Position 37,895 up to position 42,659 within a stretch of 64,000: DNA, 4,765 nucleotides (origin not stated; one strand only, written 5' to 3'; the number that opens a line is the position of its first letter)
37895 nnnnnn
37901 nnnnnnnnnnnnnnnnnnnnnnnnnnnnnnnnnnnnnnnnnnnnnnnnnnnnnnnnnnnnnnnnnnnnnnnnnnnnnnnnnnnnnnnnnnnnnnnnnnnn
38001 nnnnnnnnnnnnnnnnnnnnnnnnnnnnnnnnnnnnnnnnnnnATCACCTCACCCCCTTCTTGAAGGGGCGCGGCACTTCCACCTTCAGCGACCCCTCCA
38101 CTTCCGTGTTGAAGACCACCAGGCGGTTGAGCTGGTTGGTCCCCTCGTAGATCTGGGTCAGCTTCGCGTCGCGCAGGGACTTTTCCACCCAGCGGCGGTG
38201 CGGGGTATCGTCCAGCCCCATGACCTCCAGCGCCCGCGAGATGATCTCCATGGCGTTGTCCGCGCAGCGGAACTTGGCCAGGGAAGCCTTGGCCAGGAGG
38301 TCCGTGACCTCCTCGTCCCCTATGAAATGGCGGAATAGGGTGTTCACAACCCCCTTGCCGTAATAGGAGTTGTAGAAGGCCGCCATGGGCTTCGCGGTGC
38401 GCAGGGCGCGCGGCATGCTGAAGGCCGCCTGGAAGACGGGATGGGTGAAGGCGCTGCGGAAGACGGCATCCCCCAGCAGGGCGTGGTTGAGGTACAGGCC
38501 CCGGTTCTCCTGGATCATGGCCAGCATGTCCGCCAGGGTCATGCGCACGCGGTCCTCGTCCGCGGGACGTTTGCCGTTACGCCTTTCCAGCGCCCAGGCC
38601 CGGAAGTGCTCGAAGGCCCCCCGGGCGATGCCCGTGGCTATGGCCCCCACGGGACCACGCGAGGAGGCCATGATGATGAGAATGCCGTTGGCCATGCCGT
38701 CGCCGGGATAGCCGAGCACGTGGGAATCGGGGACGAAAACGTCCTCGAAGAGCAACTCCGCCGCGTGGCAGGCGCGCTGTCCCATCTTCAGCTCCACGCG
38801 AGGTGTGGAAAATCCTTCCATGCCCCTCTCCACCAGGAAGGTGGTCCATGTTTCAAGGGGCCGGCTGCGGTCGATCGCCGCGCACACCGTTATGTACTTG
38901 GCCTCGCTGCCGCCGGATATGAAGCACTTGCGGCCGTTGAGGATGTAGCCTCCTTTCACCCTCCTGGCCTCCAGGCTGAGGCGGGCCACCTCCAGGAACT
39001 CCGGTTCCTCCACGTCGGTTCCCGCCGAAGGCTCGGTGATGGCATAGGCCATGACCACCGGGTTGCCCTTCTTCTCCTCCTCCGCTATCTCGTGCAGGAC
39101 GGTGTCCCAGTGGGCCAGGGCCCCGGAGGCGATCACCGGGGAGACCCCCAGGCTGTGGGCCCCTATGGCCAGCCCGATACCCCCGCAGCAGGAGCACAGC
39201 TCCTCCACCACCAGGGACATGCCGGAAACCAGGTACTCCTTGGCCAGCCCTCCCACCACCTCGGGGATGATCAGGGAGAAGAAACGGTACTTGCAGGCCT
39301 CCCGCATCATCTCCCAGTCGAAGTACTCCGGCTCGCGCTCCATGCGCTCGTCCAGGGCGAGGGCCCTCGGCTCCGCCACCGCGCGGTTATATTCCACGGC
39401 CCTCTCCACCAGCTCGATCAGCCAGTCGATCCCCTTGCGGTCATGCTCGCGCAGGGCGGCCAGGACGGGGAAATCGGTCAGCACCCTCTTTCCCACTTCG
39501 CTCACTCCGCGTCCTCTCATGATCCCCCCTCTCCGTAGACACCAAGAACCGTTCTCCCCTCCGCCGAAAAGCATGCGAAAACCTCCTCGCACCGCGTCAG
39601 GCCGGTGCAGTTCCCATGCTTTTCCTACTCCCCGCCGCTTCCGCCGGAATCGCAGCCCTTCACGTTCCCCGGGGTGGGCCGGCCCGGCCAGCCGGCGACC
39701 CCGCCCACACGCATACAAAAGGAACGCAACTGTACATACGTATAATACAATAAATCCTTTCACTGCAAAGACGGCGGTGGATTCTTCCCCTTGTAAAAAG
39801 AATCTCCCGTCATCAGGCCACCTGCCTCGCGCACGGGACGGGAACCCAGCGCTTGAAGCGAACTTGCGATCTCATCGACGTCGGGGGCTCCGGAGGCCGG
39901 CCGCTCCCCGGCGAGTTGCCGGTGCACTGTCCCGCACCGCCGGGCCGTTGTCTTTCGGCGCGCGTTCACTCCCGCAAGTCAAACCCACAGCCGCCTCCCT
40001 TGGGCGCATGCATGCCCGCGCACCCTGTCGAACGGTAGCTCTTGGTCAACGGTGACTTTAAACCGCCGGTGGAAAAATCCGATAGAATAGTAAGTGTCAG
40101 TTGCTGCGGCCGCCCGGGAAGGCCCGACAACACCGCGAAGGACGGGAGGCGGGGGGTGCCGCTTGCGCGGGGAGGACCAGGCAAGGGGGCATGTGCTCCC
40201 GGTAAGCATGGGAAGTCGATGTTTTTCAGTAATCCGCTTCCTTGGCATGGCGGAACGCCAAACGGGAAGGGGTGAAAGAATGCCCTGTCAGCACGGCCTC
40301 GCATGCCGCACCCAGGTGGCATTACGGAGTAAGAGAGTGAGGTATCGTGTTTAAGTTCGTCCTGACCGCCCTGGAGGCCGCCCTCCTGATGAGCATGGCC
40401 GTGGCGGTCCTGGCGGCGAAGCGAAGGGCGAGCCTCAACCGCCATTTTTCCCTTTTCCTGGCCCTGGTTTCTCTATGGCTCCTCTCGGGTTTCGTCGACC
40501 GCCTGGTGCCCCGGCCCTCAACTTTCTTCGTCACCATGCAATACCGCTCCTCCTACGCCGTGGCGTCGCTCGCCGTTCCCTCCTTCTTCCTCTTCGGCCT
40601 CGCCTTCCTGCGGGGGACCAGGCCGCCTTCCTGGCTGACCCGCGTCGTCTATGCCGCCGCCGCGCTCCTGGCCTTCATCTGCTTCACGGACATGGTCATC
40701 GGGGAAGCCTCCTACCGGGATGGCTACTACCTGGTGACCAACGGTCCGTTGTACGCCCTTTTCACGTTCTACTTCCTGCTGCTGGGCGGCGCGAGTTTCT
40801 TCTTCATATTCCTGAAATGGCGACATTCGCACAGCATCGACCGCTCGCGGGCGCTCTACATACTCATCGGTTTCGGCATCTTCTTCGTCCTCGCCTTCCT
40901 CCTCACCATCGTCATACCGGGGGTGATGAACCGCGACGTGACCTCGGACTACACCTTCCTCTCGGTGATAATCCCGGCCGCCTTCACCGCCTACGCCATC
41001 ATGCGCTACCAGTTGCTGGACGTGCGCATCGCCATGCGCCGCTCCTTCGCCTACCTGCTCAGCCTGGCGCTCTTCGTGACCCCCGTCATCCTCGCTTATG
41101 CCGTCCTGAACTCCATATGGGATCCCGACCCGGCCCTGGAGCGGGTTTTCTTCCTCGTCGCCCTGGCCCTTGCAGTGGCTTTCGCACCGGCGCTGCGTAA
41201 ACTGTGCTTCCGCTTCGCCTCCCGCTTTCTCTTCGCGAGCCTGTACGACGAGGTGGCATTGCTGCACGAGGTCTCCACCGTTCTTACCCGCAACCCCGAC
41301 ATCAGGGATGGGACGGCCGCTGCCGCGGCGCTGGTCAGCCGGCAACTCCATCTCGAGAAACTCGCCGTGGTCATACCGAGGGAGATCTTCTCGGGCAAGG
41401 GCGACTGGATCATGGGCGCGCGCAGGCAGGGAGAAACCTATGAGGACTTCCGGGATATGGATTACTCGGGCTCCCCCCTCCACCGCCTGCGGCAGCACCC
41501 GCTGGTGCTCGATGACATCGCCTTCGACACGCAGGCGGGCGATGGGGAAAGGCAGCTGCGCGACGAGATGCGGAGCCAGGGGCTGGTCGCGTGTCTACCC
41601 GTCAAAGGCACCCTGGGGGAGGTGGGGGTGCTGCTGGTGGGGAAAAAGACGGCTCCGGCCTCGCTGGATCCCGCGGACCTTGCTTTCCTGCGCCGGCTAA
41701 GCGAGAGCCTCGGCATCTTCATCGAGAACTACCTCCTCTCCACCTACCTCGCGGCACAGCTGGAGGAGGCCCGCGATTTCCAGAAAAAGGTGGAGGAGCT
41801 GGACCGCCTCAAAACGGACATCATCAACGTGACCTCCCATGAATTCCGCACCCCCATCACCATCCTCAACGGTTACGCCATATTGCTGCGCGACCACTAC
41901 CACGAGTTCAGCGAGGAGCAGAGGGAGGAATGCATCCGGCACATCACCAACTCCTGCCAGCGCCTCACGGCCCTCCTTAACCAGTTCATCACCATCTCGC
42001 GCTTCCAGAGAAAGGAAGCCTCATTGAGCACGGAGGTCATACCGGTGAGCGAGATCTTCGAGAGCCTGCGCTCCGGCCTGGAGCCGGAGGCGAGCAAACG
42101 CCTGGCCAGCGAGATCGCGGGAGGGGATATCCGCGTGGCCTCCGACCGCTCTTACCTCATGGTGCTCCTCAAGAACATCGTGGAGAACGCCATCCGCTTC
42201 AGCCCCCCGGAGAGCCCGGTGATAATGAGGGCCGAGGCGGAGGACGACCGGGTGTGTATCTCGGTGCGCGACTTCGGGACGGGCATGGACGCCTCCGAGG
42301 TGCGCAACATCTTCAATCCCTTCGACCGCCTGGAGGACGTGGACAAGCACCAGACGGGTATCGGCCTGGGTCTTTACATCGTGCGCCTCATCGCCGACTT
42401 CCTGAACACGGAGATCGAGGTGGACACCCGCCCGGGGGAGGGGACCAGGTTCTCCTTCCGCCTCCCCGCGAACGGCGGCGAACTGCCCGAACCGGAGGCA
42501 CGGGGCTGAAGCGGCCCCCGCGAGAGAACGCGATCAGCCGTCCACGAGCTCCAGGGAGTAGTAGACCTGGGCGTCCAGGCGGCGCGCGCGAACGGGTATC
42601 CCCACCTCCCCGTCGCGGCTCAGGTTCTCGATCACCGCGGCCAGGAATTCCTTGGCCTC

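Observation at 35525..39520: igr/steroid-type beta-oxidation module: SCPx thiolase plus a catalytic/non-catalytic ACAD pair with 1-nt gene spacing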

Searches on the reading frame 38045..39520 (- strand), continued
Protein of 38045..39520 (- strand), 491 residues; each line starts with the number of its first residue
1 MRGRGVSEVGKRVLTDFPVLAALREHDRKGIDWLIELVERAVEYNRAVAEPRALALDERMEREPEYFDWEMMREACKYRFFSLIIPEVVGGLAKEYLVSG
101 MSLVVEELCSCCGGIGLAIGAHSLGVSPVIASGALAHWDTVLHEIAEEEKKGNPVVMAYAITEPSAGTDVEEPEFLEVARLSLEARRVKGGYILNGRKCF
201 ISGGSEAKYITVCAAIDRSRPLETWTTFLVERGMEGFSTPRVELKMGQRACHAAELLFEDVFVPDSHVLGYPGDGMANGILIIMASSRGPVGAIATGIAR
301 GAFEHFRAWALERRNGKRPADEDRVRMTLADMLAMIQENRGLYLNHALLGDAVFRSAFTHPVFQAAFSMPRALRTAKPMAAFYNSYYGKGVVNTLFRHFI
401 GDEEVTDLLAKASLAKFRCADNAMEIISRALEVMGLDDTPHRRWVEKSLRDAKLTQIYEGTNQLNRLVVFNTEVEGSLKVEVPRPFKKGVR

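Call 61: fold_search(model_id=the predicted structure, library=pdb)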
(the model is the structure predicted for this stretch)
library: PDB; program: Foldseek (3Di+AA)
matches with E <= 10: 693; with E <= 0.001: 349
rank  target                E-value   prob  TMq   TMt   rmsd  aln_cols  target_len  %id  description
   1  1ukw_A                1.1e-22  1.00  0.66  0.85   6.5       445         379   28  Crystal structure of medium-chain acyl-CoA dehydrogenase from Thermus thermophilus HB8 (released 2004-11-09)
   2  7p9x_D                4.8e-20  1.00  0.69  0.89   5.0       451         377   27  Structure of cyclohex-1-ene-1-carboxyl-CoA dehydrogenase complexed with cyclohex-1-ene-1-carboxyl-CoA (released 2022-07-13)
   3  7p98_A                5.7e-20  1.00  0.71  0.91   2.3       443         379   27  Cyclohex-1-ene-1-carboxyl-CoA dehydrogenase in a substrate-free state (released 2022-07-13)
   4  7p98_B                1.1e-19  1.00  0.71  0.91   2.4       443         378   27  Cyclohex-1-ene-1-carboxyl-CoA dehydrogenase in a substrate-free state (released 2022-07-13)
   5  4p13_A                1.4e-19  1.00  0.71  0.89   4.6       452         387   27  Medium chain acyl-CoA dehydrogenase, K304E mutant (released 2015-03-18)
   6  7p9a_A                1.6e-19  1.00  0.71  0.91   3.9       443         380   27  Structure of cyclohex-1-ene-1-carboxyl-CoA dehydrogenase complexed with cyclohex-1,5-diene-1-carboxyl-CoA (released 2022-07-13)
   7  1ege_A                1.7e-19  1.00  0.70  0.88   4.5       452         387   27  STRUCTURE OF T255E, E376G MUTANT OF HUMAN MEDIUM CHAIN ACYL-COA DEHYDROGENASE (released 1997-06-16)
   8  1egd_A                1.8e-19  1.00  0.65  0.82   6.6       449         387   25  STRUCTURE OF T255E, E376G MUTANT OF HUMAN MEDIUM CHAIN ACYL-COA DEHYDROGENASE (released 1997-06-16)
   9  4l1f_A                2.5e-19  1.00  0.70  0.90   3.6       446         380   27  Electron transferring flavoprotein of Acidaminococcus fermentans: Towards a mechanism of flavin-based electron bifurca (released 2014-01-15)
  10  4p13_B                3.0e-19  1.00  0.70  0.89   4.5       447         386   27  Medium chain acyl-CoA dehydrogenase, K304E mutant (released 2015-03-18)
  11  8sgp_A                3.8e-19  1.00  0.69  0.88   4.5       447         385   26  human liver mitochondrial Medium-chain specific acyl-CoA dehydrogenase (released 2024-02-21)
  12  3mdd_A                4.1e-19  1.00  0.70  0.89   4.5       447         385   27  CRYSTAL STRUCTURES OF MEDIUM CHAIN ACYL-COA DEHYDROGENASE FROM PIG LIVER MITOCHONDRIA WITH AND WITHOUT SUBSTRATE (released 1994-09-30)
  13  1buc_A                7.6e-19  1.00  0.68  0.87   4.1       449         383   24  THREE-DIMENSIONAL STRUCTURE OF BUTYRYL-COA DEHYDROGENASE FROM MEGASPHAERA ELSDENII (released 1995-04-20)
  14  5ol2_C                9.5e-19  1.00  0.68  0.88   4.1       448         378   27  The electron transferring flavoprotein/butyryl-CoA dehydrogenase complex from Clostridium difficile (released 2017-11-29)
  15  1udy_B                1.3e-18  1.00  0.68  0.86   6.1       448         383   26  Medium-Chain Acyl-CoA Dehydrogenase with 3-Thiaoctanoyl-CoA (released 2003-12-09)
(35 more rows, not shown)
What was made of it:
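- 38321..38488 (-): alpha-specific helical insertion (residues ~345-400), with no counterpart in solved ACADs. TMq ~0.7 against TMt ~0.9 (call 61).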

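Call 62: find_homologous_proteins(query=L005:9461-10528:+, max_evalue=1e-20)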
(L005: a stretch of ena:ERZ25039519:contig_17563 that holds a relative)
Query L005:9461-10528:+ (355 aa): 366 proteins with E <= 1e-20 among 8000 candidates; the best 120 are listed.
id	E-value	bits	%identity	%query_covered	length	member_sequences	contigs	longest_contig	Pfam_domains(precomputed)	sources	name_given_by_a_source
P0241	1.1e-217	740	97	100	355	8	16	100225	PF00441.30,PF08028.17,PF02771.22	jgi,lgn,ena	jgi:alkylation response protein AidB-like acyl-CoA dehydrogenase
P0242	1.3e-175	602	82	100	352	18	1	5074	PF00441.30,PF08028.17,PF02771.22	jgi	jgi:alkylation response protein AidB-like acyl-CoA dehydrogenase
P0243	5.1e-143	495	70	98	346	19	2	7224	PF00441.30,PF08028.17,PF02771.22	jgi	-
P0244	7.1e-89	316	52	96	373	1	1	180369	PF00441.30,PF08028.17,PF02771.22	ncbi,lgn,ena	-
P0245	4.6e-83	297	50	95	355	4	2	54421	PF00441.30,PF08028.17,PF02771.22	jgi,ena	jgi:alkylation response protein AidB-like acyl-CoA dehydrogenase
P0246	7.3e-83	297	50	98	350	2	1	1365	PF00441.30,PF02771.22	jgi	jgi:acyl-CoA dehydrogenase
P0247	1.9e-82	295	50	100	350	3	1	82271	PF00441.30,PF02771.22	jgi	jgi:alkylation response protein AidB-like acyl-CoA dehydrogenase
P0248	4.1e-82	294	48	100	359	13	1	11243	PF00441.30,PF08028.17,PF02771.22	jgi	jgi:alkylation response protein AidB-like acyl-CoA dehydrogenase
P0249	4.7e-82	294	50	98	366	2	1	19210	PF00441.30,PF02771.22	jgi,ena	jgi:hypothetical protein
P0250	1.3e-81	292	49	98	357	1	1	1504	PF00441.30,PF08028.17,PF02771.22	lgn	-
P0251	3.6e-81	291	49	98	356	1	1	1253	PF00441.30,PF02771.22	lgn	-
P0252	4.6e-81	291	50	96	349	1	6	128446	PF00441.30,PF08028.17,PF02771.22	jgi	jgi:alkylation response protein AidB-like acyl-CoA dehydrogenase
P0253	5.8e-81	290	50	98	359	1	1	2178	PF00441.30,PF08028.17,PF02771.22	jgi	jgi:alkylation response protein AidB-like acyl-CoA dehydrogenase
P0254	1.5e-80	289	48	100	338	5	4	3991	PF00441.30,PF08028.17,PF02771.22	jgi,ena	jgi:alkylation response protein AidB-like acyl-CoA dehydrogenase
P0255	1.6e-80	289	48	96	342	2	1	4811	PF00441.30,PF02771.22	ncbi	-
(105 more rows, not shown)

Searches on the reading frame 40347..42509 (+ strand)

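Call 8: search_protein_families(library=pfam, proteins=[window:40347-42509:+], max_evalue=0.01)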
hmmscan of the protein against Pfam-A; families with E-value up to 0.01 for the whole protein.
window:40347-42509:+ (720 aa): 5 families
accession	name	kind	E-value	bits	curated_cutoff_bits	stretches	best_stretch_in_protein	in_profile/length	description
PF02518.31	HATPase_c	-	2.6e-23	83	26.4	1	600-708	2-109/111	Histidine kinase-, DNA gyrase B-, and HSP90-like ATPase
PF16927.11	HisKA_7TM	-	1.5e-15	58.1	28.6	1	12-226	5-222/224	N-terminal 7TM region of histidine kinase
PF00512.31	HisKA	-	5.2e-11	42.9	26.9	1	489-554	2-64/66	His Kinase A (phospho-acceptor) domain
PF13581.12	HATPase_c_2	-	6.7e-05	23.3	27.4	1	609-689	41-113/127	Histidine kinase-like ATPase domain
PF13185.12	GAF_2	-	0.0027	18.4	28.6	1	377-460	57-136/136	GAF domain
